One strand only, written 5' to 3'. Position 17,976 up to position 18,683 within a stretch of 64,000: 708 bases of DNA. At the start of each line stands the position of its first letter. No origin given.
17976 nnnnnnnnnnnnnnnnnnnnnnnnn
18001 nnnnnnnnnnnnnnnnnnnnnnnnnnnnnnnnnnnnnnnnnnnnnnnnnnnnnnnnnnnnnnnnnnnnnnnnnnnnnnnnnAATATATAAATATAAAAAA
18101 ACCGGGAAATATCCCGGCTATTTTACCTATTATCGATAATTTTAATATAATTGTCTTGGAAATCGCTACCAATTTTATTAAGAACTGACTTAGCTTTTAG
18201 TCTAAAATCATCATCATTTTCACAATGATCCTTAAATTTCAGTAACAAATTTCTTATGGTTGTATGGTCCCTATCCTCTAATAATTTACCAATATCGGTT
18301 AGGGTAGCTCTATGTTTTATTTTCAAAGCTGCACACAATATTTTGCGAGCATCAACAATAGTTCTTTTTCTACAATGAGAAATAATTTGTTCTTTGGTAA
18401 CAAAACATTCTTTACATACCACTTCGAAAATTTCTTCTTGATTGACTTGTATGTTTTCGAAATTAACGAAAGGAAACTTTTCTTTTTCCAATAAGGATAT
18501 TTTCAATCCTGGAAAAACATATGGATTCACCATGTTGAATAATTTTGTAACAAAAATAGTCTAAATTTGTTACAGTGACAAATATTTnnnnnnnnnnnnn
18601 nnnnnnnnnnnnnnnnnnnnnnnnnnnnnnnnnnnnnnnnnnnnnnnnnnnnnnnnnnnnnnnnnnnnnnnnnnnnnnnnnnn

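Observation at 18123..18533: Stand-alone DnaA domain IV-like DNA-binding protein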

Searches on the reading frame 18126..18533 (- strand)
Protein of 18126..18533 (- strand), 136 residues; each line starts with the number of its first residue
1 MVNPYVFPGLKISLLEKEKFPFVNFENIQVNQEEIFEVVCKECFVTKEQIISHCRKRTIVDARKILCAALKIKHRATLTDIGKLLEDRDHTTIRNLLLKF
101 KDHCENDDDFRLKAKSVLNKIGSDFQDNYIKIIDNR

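Call 3: search_protein_families(library=pfam, proteins=[window:18126-18533:-], max_evalue=10)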
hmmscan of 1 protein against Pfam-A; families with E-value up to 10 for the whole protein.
window:18126-18533:- (136 aa): 2 families
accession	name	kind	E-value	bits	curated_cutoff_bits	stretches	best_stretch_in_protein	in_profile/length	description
PF08299.17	Bac_DnaA_C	-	5.1e-14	52.5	31.5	1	33-94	2-63/69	Bacterial dnaA protein helix-turn-helix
PF05587.19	Anth_Ig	-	0.044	14.6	26.9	1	18-81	18-78/102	Anthrax receptor extracellular domain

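Call 4: search_protein_families(library=phrogs, proteins=[window:18126-18533:-], max_evalue=1)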
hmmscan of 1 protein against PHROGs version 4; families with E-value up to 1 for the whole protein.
window:18126-18533:- (136 aa): 5 families
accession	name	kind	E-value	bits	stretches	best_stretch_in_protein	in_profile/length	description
phrog_16091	-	unknown function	0.00098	20.3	1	27-121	7-107/131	-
phrog_29016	-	unknown function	0.015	15.3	1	19-117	95-196/389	-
phrog_37370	-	unknown function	0.053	15.2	0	19-41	33-55/82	-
phrog_27829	-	DNA, RNA and nucleotide metabolism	0.068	14.2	1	45-86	14-55/72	DnaA-like replication initiation protein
phrog_34198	-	unknown function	0.11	13.4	1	33-113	8-89/180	-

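Call 5: search_protein_families(library=ncbifam, proteins=[window:18126-18533:-], max_evalue=10)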
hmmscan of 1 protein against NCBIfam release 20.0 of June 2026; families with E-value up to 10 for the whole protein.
window:18126-18533:- (136 aa): 3 families
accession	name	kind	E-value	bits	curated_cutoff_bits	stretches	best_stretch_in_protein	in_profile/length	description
TIGR00362.1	DnaA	equivalog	1.7e-15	57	343.9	1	23-121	339-437/437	chromosomal replication initiator protein DnaA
NF001154.0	PRK00149.3-3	equivalog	8.5e-13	48.1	410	1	27-121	363-458/462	chromosomal replication initiator protein DnaA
NF009087.0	PRK12422.1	equivalog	0.0029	16.8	657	1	26-123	348-445/455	chromosomal replication initiator protein DnaA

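Call 6: search_solved_structures(query=window:18126-18533:-, max_evalue=10, show_alignments=3)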
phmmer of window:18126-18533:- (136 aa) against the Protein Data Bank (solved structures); distinct sequences matched with E-value up to 10: 6.
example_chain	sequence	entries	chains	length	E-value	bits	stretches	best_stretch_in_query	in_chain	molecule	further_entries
1j1v_A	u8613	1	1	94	0.0096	19.1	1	40-113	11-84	Chromosomal replication initiator protein dnaA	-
1l8q_A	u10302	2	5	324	0.022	17.9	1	34-111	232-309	Chromosomal replication initiator protein dnaA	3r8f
2hcb_A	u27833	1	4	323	0.023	17.8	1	34-111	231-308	Chromosomal replication initiator protein dnaA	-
22vl_p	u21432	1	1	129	0.089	15.9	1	74-125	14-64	ATP synthase subunit b', chloroplastic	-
2z4r_A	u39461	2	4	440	0.25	14.5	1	32-105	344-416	Chromosomal replication initiator protein dnaA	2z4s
7qca_LG0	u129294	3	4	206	0.92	12.7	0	66-130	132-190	60S ribosomal protein L8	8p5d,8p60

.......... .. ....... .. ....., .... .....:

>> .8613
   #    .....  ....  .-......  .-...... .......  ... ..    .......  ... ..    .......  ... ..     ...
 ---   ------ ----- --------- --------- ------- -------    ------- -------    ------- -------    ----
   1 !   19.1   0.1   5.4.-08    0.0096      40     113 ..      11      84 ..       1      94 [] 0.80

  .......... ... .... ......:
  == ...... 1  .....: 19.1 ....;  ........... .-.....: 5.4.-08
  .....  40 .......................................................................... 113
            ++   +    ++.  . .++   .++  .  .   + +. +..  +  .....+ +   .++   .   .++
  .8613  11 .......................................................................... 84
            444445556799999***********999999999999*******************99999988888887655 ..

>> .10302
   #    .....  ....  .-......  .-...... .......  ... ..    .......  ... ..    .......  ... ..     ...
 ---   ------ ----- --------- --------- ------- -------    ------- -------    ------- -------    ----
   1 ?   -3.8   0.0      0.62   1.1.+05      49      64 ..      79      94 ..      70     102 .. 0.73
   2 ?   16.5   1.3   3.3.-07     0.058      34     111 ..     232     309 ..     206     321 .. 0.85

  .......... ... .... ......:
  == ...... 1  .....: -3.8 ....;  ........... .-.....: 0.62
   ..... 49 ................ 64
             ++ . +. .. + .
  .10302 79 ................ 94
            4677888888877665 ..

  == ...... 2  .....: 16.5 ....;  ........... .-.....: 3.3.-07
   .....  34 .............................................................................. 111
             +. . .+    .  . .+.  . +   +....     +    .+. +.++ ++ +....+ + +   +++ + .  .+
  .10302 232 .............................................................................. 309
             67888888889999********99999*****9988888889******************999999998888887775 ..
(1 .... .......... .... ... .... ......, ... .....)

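Call 12: search_dna_similar(query=window:18126-18533:-, collection=phages, mode=protein, max_rows=40, max_evalue=0.001)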
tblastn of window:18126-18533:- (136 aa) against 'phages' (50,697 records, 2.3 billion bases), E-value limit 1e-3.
Records with a match: 2; places in all: 2; records where one place covers at least 80% of the query: 0.
Best place of each record, by identity: <60% 2.
By first word of the organism name: Bacteriophage 2.
By host as written in the record: - 2.
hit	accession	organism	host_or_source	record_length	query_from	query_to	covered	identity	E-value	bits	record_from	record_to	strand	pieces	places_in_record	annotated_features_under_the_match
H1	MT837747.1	Bacteriophage sp.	human fecal samples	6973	29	121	68%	31.2%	3e-5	47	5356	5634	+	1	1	record has no annotation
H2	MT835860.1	Bacteriophage sp.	human fecal samples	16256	29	93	48%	36.9%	6e-5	47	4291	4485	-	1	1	record has no annotation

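Call 15: find_homologous_proteins(query=window:18126-18533:-, max_evalue=0.001)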
Query window:18126-18533:- (136 aa): 17 proteins with E <= 0.001 among 25 candidates.
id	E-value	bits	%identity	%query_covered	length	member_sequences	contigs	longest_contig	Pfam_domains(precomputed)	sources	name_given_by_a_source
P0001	2.1e-81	288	96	100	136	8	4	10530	PF08299.18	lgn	-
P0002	5.1e-68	245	79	100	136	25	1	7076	PF08299.18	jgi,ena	-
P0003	6.8e-66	238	79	100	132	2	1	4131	PF08299.18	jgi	jgi:chromosomal replication initiation ATPase DnaA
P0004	6.3e-65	235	76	100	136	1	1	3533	PF08299.18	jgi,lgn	-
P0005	1.3e-64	234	76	100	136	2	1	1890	PF08299.18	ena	-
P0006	4.2e-64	232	77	100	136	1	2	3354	PF08299.18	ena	-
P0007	8.4e-64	231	76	100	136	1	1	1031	PF08299.18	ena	-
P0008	2.8e-62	226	74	100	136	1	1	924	PF08299.18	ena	-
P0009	2.0e-61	224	71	100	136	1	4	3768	PF08299.18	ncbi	-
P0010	3.8e-61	223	74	100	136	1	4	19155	PF08299.18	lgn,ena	-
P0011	4.1e-61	223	73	100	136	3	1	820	PF08299.18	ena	-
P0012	7.6e-56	205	68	100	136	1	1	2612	PF08299.18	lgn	-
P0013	3.2e-52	194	65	100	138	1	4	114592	PF08299.18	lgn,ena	-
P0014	2.4e-50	188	63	100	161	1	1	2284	PF08299.18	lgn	-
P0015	5.5e-48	180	61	100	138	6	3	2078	PF08299.18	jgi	jgi:chromosomal replication initiation ATPase DnaA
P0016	2.3e-42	162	55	100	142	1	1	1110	PF08299.18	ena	-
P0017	1.5e-21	95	40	90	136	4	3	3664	PF08299.18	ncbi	-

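Call 17: find_encoding_contigs(protein=P0013, flank=10000, max_places=3)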
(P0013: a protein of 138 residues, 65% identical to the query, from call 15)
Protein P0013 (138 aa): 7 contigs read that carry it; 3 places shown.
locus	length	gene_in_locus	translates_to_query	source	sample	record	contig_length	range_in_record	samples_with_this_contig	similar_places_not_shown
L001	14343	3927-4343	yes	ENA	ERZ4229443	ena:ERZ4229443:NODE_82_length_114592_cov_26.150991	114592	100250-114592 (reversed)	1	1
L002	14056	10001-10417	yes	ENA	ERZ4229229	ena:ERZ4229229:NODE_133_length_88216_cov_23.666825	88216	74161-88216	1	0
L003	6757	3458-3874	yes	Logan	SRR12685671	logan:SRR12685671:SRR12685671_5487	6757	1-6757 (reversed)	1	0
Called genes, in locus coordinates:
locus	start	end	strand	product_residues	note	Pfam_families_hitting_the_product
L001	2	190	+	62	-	?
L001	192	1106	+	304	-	PF01145:Band_7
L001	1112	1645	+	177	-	PF00908:dTDP_sugar_isom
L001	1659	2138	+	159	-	PF03013:Pyr_excise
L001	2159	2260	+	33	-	-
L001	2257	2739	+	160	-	PF20274:cREC_REC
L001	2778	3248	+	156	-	-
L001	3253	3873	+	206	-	PF00929:RNase_T, PF13482:RNase_H_2 (faint)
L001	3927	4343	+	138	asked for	PF08299:Bac_DnaA_C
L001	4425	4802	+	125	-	PF13392:HNH_3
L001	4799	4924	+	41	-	-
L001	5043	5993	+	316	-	PF13455:MUG113 (weak)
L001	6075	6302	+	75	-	-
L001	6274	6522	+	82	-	-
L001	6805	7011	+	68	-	-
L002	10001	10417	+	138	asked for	PF08299:Bac_DnaA_C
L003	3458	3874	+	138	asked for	PF08299:Bac_DnaA_C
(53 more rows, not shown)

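Call 29: search_protein_representatives(alignment_id=A1)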
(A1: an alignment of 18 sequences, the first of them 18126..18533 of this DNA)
Query: 18 sequences, 136 profile positions. Proteins with E-value up to 0.001 (for the whole library): 16660; up to 1e-10: 516; up to 1e-30: 7. The best 150 are listed.
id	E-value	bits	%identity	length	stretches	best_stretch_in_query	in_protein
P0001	1.4e-72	258.1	-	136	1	1-136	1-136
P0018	1.1e-43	164.6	-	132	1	1-125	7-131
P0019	1.4e-33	131.8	-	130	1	2-122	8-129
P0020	3.8e-31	123.9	-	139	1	2-121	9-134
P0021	4.4e-31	123.7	-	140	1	1-129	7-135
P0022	6.1e-31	123.2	-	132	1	2-124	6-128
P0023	7.9e-31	122.9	-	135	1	2-123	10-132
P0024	2.3e-29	118.1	-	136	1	1-122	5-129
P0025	8.9e-29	116.2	-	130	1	2-123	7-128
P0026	1.0e-27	112.8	-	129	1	2-122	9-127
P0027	4.3e-27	110.8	-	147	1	1-126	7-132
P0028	1.4e-26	109.1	-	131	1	1-124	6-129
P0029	1.7e-26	108.9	-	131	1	2-122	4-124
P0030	1.8e-26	108.8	-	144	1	2-128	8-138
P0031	2.1e-26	108.6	-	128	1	2-122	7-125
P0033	1.4e-25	105.9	-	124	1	2-118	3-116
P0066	1.7e-18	83.0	-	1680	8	30-122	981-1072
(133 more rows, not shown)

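Call 33: find_related_loci(query=A2, collection=viral_contigs, flank=10000)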
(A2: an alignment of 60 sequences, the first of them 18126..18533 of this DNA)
Query A2 (136 aa) in viral_contigs; peptide patterns used: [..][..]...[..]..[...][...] (x = any residue, [..] = any of these).
52 stretches matched a pattern; 50 encode a relative of the query (tblastn E <= 1e-3); 50 distinct loci.
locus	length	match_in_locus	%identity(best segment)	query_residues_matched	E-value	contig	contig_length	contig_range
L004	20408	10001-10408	58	1-136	8e-50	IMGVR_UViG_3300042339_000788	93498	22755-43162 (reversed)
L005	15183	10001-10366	43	1-122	7e-31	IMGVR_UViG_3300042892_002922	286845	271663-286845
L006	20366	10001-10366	43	1-122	7e-31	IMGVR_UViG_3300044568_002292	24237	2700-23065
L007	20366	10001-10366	43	1-122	7e-31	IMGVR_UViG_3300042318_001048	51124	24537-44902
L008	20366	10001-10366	43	1-122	7e-31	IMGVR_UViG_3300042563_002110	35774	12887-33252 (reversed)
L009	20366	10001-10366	43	1-122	7e-31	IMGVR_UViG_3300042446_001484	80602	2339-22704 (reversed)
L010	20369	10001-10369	38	2-124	2e-26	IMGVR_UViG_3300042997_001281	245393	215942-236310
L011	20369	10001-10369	38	2-124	2e-26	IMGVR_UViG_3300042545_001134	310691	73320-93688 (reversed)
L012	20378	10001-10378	39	2-121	8e-26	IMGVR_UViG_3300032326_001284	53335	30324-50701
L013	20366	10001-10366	35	2-122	2e-22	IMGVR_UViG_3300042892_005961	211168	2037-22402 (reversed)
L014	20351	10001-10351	38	2-123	3e-22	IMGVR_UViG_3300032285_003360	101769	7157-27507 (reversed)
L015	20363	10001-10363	37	2-122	8e-22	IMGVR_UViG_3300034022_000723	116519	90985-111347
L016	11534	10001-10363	37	2-122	8e-22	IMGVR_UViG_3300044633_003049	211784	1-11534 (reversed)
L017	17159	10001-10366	34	2-122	1e-21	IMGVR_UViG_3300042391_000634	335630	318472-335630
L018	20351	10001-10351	34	1-121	2e-21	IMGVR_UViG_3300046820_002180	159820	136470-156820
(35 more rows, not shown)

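Call 40: predict_structure(alignment_id=A2)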
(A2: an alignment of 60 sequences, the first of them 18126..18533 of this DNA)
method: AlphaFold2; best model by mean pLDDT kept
length: 136 residues; sequences in the alignment: 60
mean_pLDDT: 83.3   pTM: 0.75
mean pLDDT of the five models: 83.3, 83.2, 82.8, 82.3, 81.0
residues with pLDDT >= 90: 76; 70-90: 29; 50-70: 27; < 50: 4
segments of 3 or more residues with pLDDT < 50: none
pLDDT, mean of each block of 10 residues (from residue 1): 55 69 70 92 94 94 94 89 91 93 92 90 74 59
secondary structure, 60 per line:
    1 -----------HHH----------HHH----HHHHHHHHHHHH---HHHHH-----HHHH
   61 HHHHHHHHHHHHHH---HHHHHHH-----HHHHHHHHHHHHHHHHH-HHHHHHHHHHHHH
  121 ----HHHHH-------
elements in order: H32-43 H47-51 H57-74 H78-84 H90-106 H108-120 H125-129

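Call 44: fold_search(model_id=the predicted structure, library=pdb)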
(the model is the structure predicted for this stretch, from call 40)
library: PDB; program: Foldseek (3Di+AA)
matches with E <= 10: 89; with E <= 0.001: 0
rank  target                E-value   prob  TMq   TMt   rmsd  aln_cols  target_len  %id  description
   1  1j1v_A                1.0e-03  1.00  0.65  0.92   1.5        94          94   22  Crystal structure of DnaA domainIV complexed with DnaAbox DNA (released 2003-04-22)
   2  3pvp_B                1.5e-03  1.00  0.63  0.88   1.3        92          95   18  Structure of Mycobacterium tuberculosis DnaA-DBD in complex with box2 DNA (released 2011-05-25)
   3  3pvp_A                1.5e-03  1.00  0.63  0.87   1.3        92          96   18  Structure of Mycobacterium tuberculosis DnaA-DBD in complex with box2 DNA (released 2011-05-25)
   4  8btg_B                9.7e-03  1.00  0.63  0.27   4.8       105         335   19  Cryo-EM structure of the bacterial replication origin opening basal unwinding system (released 2024-02-14)
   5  8btg_A                1.7e-02  1.00  0.61  0.27   1.9        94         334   20  Cryo-EM structure of the bacterial replication origin opening basal unwinding system (released 2024-02-14)
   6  8btg_C                2.4e-02  1.00  0.62  0.27   1.9        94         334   20  Cryo-EM structure of the bacterial replication origin opening basal unwinding system (released 2024-02-14)
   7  1l8q                  3.9e-02  1.00  0.56  0.25   2.6        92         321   24  CRYSTAL STRUCTURE OF DNA REPLICATION INITIATION FACTOR (released 2002-09-25)
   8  3r8f_A                7.6e-02  1.00  0.54  0.25   2.8        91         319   26  Replication initiator DnaA bound to AMPPCP and single-stranded DNA (released 2011-09-28)
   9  2hcb_C                2.6e-01  0.99  0.51  0.23   5.1       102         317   24  Structure of AMPPCP-bound DnaA from Aquifex aeolicus (released 2006-07-25)
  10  2hcb_A                3.2e-01  0.99  0.50  0.23   5.3       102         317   24  Structure of AMPPCP-bound DnaA from Aquifex aeolicus (released 2006-07-25)
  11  2hcb_B                4.8e-01  0.99  0.52  0.24   3.0        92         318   23  Structure of AMPPCP-bound DnaA from Aquifex aeolicus (released 2006-07-25)
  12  2hcb_D                5.3e-01  0.97  0.54  0.25   8.7       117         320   20  Structure of AMPPCP-bound DnaA from Aquifex aeolicus (released 2006-07-25)
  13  3j9m_AL               1.8e+00  0.09  0.24  0.21  12.4       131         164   17  Structure of the human mitochondrial ribosome (class 1) (released 2015-04-15)
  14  9bcx_G                1.9e+00  0.12  0.28  0.26  12.4       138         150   13  Cryo-EM structure of the S. cerevisiae ORC-Cdc6-Mcm2-7-DNA complex with a fully closed Mcm2-Mcm5 DNA entry gate (released 2025-01-01)
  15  7kug_B                2.3e+00  0.20  0.31  0.41   6.7        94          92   14  Fe-S cluster-bound transcription activator WhiB7 in complex with the SigmaAr4-RNAP Beta flap tip chimera (released 2021-06-30)
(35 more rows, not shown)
